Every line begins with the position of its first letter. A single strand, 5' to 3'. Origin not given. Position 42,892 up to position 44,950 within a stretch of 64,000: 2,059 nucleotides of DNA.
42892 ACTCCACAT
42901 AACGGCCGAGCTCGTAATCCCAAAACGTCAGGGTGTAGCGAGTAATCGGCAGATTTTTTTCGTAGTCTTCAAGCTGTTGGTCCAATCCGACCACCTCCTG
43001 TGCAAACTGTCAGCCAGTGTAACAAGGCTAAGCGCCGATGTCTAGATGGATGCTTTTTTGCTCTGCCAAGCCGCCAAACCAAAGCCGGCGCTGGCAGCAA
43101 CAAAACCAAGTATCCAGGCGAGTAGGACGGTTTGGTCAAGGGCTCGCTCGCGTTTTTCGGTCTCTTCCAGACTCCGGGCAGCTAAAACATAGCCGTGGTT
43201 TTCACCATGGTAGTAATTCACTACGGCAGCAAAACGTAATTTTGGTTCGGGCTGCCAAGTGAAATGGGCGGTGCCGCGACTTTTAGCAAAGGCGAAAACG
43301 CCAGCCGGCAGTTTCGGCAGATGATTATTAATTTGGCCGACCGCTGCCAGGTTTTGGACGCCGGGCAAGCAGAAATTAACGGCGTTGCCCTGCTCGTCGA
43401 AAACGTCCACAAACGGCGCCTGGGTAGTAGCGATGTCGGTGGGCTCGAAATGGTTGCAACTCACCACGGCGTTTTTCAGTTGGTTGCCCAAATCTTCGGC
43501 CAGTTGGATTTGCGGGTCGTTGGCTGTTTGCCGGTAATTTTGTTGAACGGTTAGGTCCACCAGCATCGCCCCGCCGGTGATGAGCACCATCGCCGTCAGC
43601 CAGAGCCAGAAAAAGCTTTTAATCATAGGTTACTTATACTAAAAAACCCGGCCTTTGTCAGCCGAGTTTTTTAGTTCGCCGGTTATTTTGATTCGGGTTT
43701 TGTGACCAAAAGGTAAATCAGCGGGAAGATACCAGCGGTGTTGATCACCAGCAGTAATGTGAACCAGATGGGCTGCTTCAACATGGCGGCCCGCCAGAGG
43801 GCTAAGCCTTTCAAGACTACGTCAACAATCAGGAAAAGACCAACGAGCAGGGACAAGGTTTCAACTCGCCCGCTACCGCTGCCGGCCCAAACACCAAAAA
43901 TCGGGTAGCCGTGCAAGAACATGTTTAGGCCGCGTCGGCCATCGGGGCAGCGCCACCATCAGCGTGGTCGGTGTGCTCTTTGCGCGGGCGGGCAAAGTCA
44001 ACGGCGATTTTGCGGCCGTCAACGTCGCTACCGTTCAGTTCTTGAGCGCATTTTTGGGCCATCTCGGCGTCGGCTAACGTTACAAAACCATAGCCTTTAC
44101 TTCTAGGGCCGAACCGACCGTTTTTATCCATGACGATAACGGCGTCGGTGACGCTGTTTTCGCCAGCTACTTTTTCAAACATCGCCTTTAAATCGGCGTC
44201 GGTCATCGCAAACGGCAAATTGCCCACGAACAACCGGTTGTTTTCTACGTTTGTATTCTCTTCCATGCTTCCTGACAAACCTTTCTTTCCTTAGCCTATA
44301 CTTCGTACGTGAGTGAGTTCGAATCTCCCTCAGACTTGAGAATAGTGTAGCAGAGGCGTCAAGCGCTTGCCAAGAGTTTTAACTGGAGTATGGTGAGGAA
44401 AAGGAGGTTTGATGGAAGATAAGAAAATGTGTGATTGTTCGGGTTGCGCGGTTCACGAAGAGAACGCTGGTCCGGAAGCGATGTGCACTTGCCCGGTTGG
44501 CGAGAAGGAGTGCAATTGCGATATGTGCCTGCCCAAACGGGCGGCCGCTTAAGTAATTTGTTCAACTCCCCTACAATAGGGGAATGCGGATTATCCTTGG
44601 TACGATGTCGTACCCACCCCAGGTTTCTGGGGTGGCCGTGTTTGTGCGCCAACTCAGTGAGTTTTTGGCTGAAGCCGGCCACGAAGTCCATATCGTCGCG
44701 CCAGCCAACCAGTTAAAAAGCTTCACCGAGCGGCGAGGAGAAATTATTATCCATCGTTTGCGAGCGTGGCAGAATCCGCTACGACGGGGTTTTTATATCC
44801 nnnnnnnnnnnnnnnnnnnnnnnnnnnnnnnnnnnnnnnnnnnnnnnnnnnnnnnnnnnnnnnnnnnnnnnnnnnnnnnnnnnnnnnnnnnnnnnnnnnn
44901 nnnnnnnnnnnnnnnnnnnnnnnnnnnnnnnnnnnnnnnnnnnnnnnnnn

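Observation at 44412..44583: Unlisted 46-aa, 8-cysteine ORF with a perfect SD, followed by a hairpin that occludes the GT4 ribosome-binding site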

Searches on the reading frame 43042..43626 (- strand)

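Call 6: search_protein_families(library=pfam, proteins=[window:43042-43626:-], max_evalue=1)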
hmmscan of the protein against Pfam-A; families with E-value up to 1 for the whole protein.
window:43042-43626:- (194 aa): 1 family
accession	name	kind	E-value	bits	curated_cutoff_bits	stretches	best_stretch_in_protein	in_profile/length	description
PF03918.19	CcmH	-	0.12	12.1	25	0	6-41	97-130/143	Cytochrome C biogenesis protein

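Call 36: search_protein_families(library=ncbifam, proteins=[window:43042-43626:-], max_evalue=0.001)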
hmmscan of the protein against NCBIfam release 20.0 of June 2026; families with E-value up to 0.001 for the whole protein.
window:43042-43626:- (194 aa): 0 families

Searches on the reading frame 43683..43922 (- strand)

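Call 6: search_protein_families(library=pfam, proteins=[window:43683-43922:-], max_evalue=1)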
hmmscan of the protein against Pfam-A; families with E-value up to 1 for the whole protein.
window:43683-43922:- (79 aa): 1 family
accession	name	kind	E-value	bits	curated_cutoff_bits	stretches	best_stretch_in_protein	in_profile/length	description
PF18893.5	DUF5652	-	3.4e-19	68.7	23.4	1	23-78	12-67/71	Family of unknown function (DUF5652)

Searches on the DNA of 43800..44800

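Call 14: search_rna_families(source=window, start=43800, end=44800, threshold=evalue, max_evalue=10, show_alignments=2)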
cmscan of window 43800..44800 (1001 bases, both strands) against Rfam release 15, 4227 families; matches with E-value up to 10: 3.
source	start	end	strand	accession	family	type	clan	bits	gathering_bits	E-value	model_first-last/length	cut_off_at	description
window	43929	44039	+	RF02868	ncS037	Gene; sRNA;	-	17.9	112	2.5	1-152/152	no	Burkholderia sRNA 37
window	44482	44549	-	RF03380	mir-9441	Gene; miRNA;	-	14.8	91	10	1-68/68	no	mir-9441 microRNA precursor family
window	43970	44028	+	RF03032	narK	Cis-reg;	-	14.2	43.2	7.6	1-72/72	no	narK RNA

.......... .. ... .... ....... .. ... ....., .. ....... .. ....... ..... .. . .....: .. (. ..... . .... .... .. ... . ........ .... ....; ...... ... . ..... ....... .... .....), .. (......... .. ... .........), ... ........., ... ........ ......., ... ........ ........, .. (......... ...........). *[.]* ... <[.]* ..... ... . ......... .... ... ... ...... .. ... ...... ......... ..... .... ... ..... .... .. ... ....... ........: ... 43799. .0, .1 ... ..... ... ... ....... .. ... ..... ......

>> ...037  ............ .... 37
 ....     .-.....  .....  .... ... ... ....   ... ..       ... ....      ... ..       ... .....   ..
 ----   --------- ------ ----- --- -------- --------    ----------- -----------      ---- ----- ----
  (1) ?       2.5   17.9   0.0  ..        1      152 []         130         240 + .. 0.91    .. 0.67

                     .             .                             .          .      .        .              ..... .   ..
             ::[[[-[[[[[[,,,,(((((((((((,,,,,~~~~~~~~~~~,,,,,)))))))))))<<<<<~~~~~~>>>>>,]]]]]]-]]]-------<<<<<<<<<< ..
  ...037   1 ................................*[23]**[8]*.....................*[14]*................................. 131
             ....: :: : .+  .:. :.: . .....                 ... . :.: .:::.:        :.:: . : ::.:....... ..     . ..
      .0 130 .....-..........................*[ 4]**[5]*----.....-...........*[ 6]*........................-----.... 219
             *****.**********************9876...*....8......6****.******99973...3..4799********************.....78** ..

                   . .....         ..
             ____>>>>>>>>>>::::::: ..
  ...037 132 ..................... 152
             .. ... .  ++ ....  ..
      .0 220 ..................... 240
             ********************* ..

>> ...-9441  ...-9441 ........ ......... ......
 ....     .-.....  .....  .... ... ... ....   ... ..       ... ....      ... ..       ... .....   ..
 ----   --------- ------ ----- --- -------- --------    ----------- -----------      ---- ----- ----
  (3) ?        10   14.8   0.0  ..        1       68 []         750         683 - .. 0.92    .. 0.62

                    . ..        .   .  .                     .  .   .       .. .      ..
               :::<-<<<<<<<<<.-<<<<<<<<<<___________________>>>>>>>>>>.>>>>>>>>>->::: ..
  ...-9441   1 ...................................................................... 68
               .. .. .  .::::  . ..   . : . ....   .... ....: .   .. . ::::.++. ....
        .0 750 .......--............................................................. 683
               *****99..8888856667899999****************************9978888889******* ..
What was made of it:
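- No Rfam match (best E 2.5, call 14).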

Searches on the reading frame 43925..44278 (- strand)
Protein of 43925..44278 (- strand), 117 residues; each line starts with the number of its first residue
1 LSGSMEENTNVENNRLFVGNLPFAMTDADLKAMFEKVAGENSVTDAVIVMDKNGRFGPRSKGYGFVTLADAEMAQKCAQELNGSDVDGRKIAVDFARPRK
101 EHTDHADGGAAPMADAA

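Call 6: search_protein_families(library=pfam, proteins=[window:43925-44278:-], max_evalue=1)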
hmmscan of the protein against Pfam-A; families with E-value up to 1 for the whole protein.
window:43925-44278:- (117 aa): 6 families
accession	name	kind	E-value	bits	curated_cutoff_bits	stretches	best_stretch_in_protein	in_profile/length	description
PF00076.28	RRM_1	-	6.3e-16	58.4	20.7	1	16-91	1-69/70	RNA recognition motif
PF16842.11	RRM_occluded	-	0.0014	18.9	30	1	19-93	7-70/79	Occluded RNA-recognition motif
PF13893.12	RRM_5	-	0.0097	16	27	1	61-97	64-100/125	RNA recognition motif. (a.k.a. RRM, RBD, or RNP domain)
PF17799.7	RRM_Rrp7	-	0.046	14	25.7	1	7-45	34-72/161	Rrp7 RRM-like N-terminal domain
PF16367.11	RRM_7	-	0.14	12.6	27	1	15-75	3-63/94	RNA recognition motif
PF14703.12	PHM7_cyt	-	0.16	12.6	27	0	60-79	121-140/174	Cytosolic domain of 10TM putative phosphate transporter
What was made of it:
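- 43925..44266 (-): Divergently transcribed RRM-domain RNA-binding protein gene. Its promoter-like element (TTGGCA 44373-44368, then TACACT ending at 44344) shares the palindromic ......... with the small-ORF -35. Pfam RRM_1 (call 6).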

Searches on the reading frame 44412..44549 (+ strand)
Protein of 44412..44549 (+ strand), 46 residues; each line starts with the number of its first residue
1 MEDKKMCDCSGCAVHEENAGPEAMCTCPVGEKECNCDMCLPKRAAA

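Call 6: search_protein_families(library=pfam, proteins=[window:44412-44549:+], max_evalue=1)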
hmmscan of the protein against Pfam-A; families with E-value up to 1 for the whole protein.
seq(46 aa): 0 families

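Call 7: search_protein_families(library=ncbifam, proteins=[window:44412-44549:+], max_evalue=10)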
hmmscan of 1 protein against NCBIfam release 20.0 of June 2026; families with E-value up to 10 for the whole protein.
seq(46 aa): 0 families
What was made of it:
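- On SCIFF / ranthipeptide-type Cys-rich RiPP precursor: No NCBIfam hit at E <= 10 (call 7).
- No leader/core architecture, protease, exporter or radical-SAM enzyme is nearby, and there is no SCIFF or other NCBIfam match (call 7).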

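Call 8: search_solved_structures(query=window:44412-44549:+, max_evalue=10, show_alignments=3)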
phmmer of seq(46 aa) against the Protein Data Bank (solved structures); distinct sequences matched with E-value up to 10: 0.

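Call 9: find_homologous_proteins(query=window:44412-44549:+, max_evalue=10)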
Query seq(46 aa) (46 aa): 2 proteins with E <= 10 among 2 candidates.
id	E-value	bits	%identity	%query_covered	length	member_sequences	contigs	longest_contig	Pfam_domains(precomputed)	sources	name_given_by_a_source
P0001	1.8e-23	98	100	100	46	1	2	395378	-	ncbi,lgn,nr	ncbi:MAG TPA: hypothetical protein VLE93_00735 [Candidatus Saccharimonadales bacterium]|nr:hypotheti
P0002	2.5e-16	76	80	100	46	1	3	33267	-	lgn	-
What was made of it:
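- Checked: NCBI already annotates it as hypothetical protein VLE93_00735 in a Candidatus Saccharimonadales MAG (call 9).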

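Call 11: find_encoding_contigs(protein=P0002, flank=6000, max_places=5)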
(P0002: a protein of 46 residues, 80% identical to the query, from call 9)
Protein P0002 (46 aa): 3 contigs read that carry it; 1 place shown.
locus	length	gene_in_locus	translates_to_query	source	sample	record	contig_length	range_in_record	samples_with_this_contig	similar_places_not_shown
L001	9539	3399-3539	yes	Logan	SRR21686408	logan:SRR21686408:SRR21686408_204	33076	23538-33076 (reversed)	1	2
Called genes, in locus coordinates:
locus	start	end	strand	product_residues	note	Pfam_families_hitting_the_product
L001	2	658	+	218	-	?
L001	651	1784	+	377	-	PF12698:ABC2_membrane_3, PF01061:ABC2_membrane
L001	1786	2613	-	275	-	-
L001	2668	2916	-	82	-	PF18893:DUF5652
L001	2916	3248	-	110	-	PF00076:RRM_1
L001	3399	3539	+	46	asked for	-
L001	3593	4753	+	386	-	PF08323:Glyco_transf_5 (faint), PF13439:Glyco_transf_4, PF13477:Glyco_trans_4_2 (weak), PF13579:Glyco_trans_4_4, PF20706:GT4-conflict, PF00534:Glycos_transf_1, PF13692:Glyco_trans_1_4, PF13524:Glyco_trans_1_2 (faint)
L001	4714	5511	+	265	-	PF02585:PIG-L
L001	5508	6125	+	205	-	PF09335:VTT_dom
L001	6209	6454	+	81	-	PF04014:MazE_antitoxin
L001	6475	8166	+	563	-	PF07690:MFS_1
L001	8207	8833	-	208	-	-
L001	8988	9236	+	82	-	-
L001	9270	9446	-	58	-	-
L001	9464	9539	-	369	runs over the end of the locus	PF00432:Prenyltrans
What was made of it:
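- An 80%-identical orthologue lies in the same synteny (calls 9, 11).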

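Call 12: find_encoding_contigs(protein=P0001, flank=6000, max_places=5)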
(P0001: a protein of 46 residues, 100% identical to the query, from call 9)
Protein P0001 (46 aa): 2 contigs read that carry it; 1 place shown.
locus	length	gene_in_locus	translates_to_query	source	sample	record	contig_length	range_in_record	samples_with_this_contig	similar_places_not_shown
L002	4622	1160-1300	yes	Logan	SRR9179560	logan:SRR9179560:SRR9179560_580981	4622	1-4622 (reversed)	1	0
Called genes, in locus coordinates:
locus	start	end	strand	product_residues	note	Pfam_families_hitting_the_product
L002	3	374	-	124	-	?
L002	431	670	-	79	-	PF18893:DUF5652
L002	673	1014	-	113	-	PF00076:RRM_1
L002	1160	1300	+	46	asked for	-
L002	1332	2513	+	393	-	PF08323:Glyco_transf_5 (faint), PF13439:Glyco_transf_4, PF13477:Glyco_trans_4_2 (weak), PF13579:Glyco_trans_4_4, PF20706:GT4-conflict (weak), PF00534:Glycos_transf_1, PF13692:Glyco_trans_1_4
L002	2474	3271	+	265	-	PF02585:PIG-L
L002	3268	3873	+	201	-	PF09335:VTT_dom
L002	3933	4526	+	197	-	-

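Call 23: search_protein_representatives(alignment_id=A2)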
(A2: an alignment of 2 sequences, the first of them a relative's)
Query: 2 sequences, 46 profile positions. Proteins with E-value up to 0.001 (for the whole library): 1; up to 1e-10: 1; up to 1e-30: 0. The best 1 are listed.
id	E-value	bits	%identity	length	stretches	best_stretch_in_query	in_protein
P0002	9.9e-27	108.9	-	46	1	1-46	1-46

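Call 37: find_homologous_proteins(query=A3, max_evalue=10)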
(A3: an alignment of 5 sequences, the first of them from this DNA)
Query A3 (5 sequences) (46 aa, profile of the alignment): 2 proteins with E <= 10 among 3 candidates.
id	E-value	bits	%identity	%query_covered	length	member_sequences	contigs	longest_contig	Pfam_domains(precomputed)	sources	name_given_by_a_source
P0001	1.3e-18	85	100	100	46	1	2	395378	-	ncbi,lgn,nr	ncbi:MAG TPA: hypothetical protein VLE93_00735 [Candidatus Saccharimonadales bacterium]|nr:hypotheti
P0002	3.5e-18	83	80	100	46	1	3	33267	-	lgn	-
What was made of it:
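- Tried and rejected: The full HMMER scan of 1.84 billion representatives gave the same result (calls 9, 23, 37).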

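Call 50: search_solved_structures(query=A5, max_evalue=10, show_alignments=4)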
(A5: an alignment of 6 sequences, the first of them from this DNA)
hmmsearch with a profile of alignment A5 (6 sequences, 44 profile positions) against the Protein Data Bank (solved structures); distinct sequences matched with E-value up to 10: 2.
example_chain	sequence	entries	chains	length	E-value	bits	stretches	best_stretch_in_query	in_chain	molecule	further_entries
1hy9_A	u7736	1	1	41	0.077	16.3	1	6-33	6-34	COCAINE AND AMPHETAMINE REGULATED TRANSCRIPT PROTEIN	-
5jpx_A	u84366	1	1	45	0.31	14.4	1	10-42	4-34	E3 ubiquitin-protein ligase TRIM21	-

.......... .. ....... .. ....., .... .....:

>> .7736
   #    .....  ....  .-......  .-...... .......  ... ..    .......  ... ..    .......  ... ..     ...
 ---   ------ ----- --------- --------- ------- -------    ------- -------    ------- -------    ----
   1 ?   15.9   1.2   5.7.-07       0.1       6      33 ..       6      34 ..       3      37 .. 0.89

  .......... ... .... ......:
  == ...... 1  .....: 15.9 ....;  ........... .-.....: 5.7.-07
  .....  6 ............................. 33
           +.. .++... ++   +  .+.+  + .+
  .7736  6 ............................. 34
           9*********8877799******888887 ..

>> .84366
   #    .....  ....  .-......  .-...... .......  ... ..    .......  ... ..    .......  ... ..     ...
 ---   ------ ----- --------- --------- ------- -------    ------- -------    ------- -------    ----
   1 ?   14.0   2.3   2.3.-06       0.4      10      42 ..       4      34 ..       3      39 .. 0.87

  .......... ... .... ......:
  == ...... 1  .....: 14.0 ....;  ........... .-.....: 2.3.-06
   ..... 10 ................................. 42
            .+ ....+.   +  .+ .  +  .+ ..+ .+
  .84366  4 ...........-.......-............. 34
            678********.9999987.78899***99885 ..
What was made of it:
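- On BmtA/SmtA bacterial metallothionein (Pfam PF02069): The PDB sequence and profile searches found no metallothionein (calls 8, 50).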

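Call 59: predict_structure(alignment_id=A2)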
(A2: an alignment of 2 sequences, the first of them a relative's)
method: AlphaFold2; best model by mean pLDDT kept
length: 46 residues; sequences in the alignment: 2
mean_pLDDT: 61.0   pTM: 0.35
mean pLDDT of the five models: 61.0, 59.4, 50.3, 47.1, 45.8
residues with pLDDT >= 90: 0; 70-90: 9; 50-70: 29; < 50: 8
segments of 3 or more residues with pLDDT < 50: 15-18, 44-46
pLDDT, mean of each block of 10 residues (from residue 1): 64 53 68 66 50
secondary structure, 60 per line:
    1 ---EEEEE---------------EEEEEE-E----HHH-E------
elements in order: E4-8 E24-29
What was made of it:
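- On Metallothionein (operational class): The AlphaFold apo model is of low confidence (pLDDT 61, pTM 0.35; call 59).
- AlphaFold gives no confident metal-free fold (pLDDT 61, call 59).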

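Call 74: search_protein_families(library=pfam, alignment_id=A5, max_evalue=10)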
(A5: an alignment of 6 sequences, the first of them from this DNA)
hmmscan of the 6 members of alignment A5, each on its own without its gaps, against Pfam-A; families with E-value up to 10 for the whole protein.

A. member 1, seq(46 aa): 0 families

B. families by the number of members that match (of 6 scanned): 1 family
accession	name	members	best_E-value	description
PF02068.22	Metallothio_PEC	1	0.24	Plant PEC family metallothionein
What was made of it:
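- No metal-binding data exist and there is no homology to any characterised metallothionein (calls 6-8, 50, 74). No Pfam zinc-finger or CXC match (calls 6, 74).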
